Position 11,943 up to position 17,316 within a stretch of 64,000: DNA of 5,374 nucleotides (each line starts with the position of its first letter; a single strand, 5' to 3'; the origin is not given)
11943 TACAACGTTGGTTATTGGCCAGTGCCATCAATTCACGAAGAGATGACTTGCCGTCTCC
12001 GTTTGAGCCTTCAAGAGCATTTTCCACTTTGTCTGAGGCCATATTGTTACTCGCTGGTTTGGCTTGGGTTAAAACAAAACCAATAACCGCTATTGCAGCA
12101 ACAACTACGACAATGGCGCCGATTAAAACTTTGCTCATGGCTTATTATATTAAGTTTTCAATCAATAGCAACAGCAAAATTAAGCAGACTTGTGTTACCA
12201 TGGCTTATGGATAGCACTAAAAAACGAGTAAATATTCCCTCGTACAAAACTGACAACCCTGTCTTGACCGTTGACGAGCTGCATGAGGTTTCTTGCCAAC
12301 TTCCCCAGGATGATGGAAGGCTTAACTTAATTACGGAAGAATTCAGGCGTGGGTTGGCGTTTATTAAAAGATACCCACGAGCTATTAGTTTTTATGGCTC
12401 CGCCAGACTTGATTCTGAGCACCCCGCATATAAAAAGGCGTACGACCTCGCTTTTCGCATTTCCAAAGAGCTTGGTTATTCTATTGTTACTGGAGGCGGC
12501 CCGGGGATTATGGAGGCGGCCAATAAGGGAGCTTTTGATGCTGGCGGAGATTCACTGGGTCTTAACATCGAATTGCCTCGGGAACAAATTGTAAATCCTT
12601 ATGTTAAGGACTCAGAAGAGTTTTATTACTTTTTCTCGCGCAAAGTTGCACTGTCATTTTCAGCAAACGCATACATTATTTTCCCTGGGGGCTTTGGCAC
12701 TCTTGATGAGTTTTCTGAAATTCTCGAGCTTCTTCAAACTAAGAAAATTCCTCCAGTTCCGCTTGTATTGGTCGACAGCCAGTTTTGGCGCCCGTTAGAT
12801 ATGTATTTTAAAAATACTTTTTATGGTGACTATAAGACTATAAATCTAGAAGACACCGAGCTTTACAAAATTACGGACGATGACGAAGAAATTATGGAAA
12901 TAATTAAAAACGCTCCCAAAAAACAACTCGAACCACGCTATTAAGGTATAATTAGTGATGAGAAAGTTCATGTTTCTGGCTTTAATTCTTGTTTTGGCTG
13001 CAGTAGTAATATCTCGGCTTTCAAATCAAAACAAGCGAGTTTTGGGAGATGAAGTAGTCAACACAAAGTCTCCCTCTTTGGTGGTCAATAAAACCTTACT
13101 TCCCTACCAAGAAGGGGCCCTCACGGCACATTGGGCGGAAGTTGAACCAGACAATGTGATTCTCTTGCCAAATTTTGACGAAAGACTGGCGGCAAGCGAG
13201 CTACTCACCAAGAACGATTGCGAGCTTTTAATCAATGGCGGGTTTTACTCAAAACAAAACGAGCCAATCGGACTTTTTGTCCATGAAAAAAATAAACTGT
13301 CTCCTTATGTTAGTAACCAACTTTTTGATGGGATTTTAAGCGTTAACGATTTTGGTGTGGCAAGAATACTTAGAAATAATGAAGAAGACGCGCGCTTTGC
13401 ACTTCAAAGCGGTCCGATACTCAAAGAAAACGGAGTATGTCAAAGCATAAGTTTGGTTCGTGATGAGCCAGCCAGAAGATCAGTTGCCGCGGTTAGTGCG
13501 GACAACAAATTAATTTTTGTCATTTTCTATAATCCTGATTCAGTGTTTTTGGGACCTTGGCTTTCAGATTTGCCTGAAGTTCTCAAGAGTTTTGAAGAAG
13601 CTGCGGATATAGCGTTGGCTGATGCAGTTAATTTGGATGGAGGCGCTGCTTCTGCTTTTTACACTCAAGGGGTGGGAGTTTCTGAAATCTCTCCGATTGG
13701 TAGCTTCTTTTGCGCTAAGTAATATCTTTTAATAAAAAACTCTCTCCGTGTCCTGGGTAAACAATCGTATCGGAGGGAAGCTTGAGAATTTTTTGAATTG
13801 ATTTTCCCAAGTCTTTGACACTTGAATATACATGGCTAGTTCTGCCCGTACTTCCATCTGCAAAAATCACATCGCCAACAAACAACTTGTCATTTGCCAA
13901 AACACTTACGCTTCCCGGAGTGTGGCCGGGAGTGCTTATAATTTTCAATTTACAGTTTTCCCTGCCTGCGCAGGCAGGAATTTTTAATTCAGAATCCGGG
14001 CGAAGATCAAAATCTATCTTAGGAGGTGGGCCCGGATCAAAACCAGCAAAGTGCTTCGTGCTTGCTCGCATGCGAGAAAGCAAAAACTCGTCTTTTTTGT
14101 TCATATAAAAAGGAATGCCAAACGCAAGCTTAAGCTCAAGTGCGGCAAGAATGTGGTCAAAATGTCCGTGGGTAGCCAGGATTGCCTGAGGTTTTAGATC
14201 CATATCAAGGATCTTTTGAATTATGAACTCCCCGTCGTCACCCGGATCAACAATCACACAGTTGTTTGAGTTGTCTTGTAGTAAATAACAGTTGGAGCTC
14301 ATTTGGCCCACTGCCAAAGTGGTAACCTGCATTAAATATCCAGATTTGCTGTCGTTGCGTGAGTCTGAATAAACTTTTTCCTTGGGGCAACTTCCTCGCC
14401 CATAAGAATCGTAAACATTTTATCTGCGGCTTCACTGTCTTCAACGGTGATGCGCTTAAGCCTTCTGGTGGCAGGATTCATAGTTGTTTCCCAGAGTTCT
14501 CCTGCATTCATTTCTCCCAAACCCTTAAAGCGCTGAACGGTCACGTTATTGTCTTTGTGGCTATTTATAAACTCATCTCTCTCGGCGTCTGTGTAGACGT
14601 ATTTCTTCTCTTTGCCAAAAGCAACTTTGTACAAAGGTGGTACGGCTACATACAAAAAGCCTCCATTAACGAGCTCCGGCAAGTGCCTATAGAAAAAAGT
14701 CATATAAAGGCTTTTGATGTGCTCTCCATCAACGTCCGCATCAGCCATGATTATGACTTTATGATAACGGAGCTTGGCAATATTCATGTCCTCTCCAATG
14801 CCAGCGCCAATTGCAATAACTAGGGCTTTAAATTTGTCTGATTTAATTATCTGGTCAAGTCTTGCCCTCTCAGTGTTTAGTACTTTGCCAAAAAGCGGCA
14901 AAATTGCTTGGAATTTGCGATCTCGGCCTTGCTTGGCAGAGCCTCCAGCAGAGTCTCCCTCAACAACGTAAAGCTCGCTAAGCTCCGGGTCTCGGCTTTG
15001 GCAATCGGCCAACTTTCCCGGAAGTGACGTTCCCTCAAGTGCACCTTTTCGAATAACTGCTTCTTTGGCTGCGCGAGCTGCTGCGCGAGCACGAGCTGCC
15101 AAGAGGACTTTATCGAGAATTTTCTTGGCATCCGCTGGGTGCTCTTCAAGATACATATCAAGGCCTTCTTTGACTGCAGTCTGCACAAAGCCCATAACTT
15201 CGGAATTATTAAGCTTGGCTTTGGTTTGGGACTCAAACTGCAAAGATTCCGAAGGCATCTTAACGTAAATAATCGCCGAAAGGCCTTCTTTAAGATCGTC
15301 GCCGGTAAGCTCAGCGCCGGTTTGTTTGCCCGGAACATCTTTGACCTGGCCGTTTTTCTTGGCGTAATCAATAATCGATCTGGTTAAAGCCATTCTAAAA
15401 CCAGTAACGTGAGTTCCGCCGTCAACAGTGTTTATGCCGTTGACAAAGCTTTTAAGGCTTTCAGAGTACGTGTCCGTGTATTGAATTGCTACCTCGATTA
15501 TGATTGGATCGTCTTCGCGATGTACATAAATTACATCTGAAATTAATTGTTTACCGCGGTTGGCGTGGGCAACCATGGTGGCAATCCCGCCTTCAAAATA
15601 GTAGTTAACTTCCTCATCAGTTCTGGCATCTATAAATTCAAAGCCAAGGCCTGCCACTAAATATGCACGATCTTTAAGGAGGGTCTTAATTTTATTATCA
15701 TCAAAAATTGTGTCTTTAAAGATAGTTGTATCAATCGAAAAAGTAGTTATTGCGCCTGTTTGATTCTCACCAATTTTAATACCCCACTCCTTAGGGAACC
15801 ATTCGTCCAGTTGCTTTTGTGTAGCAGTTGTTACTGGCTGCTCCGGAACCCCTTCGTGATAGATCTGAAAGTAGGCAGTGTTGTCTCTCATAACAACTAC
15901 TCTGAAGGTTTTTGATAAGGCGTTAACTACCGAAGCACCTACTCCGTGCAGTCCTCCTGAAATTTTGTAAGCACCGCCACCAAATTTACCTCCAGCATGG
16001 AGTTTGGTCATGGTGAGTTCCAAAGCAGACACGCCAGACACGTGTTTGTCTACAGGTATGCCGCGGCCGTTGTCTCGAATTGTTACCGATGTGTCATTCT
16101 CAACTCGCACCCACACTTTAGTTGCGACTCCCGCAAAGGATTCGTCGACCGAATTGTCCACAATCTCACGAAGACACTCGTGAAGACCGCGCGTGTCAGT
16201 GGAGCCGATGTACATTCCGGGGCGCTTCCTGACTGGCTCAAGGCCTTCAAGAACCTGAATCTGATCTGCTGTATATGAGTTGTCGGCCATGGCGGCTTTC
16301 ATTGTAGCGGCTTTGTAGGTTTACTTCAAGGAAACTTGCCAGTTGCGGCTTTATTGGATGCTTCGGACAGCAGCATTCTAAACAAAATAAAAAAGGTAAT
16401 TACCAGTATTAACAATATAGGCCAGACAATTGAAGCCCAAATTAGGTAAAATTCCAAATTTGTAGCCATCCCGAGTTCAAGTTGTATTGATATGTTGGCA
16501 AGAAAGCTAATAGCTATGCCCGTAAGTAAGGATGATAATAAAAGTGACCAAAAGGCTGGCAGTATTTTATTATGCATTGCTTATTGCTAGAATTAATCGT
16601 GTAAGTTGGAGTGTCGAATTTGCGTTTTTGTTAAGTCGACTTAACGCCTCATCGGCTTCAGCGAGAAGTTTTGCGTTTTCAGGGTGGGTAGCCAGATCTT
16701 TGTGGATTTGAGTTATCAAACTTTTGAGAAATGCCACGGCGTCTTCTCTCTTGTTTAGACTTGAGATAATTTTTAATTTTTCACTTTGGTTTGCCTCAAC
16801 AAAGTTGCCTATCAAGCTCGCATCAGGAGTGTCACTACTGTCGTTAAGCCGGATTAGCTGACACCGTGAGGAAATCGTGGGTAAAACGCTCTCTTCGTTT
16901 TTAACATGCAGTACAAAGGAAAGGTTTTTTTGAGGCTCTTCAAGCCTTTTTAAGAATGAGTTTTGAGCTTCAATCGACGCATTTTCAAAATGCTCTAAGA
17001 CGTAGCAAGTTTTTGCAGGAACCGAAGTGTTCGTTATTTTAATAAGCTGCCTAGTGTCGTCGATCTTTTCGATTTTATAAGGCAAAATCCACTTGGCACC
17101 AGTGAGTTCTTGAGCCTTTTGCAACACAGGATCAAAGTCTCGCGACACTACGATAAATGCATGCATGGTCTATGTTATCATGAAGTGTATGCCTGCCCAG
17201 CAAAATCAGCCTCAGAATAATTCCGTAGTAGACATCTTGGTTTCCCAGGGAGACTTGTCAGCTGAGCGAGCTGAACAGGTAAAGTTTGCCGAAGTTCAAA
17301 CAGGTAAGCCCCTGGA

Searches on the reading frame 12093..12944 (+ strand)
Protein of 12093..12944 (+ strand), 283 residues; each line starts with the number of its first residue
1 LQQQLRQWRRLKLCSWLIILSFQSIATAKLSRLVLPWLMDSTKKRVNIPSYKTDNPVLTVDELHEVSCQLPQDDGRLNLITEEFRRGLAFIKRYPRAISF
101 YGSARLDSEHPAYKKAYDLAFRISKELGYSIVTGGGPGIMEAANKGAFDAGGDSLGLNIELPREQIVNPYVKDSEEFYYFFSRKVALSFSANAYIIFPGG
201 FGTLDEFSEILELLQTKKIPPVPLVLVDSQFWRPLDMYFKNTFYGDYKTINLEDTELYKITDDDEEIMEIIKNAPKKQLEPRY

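Call 49: search_protein_families(library=pfam, proteins=[window:12093-12944:+], max_evalue=0.01)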
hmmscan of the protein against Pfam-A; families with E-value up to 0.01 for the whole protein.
window:12093-12944:+ (283 aa): 2 families
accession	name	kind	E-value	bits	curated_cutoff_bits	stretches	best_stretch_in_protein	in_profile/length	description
PF03641.19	Lysine_decarbox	-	5.8e-27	94.9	27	1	140-269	1-129/131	Possible lysine decarboxylase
PF18306.6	LDcluster4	-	4.6e-10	39.7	26.3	1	101-208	7-111/151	SLOG cluster4 family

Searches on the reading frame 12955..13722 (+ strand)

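Call 49: search_protein_families(library=pfam, proteins=[window:12955-13722:+], max_evalue=0.01)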
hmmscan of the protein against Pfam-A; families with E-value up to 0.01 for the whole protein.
window:12955-13722:+ (255 aa): 1 family
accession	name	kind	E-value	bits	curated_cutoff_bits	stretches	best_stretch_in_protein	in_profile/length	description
PF09992.14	NAGPA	-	1.9e-14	54.7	25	1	88-239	2-148/169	Phosphodiester glycosidase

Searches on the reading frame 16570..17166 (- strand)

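Call 49: search_protein_families(library=pfam, proteins=[window:16570-17166:-], max_evalue=0.01)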
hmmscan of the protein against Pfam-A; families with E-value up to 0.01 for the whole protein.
window:16570-17166:- (198 aa): 1 family
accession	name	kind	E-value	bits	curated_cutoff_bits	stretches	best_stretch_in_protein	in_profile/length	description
PF13177.12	DNA_pol3_delta2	-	1.8e-18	67.5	27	1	31-109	82-159/161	DNA polymerase III, delta subunit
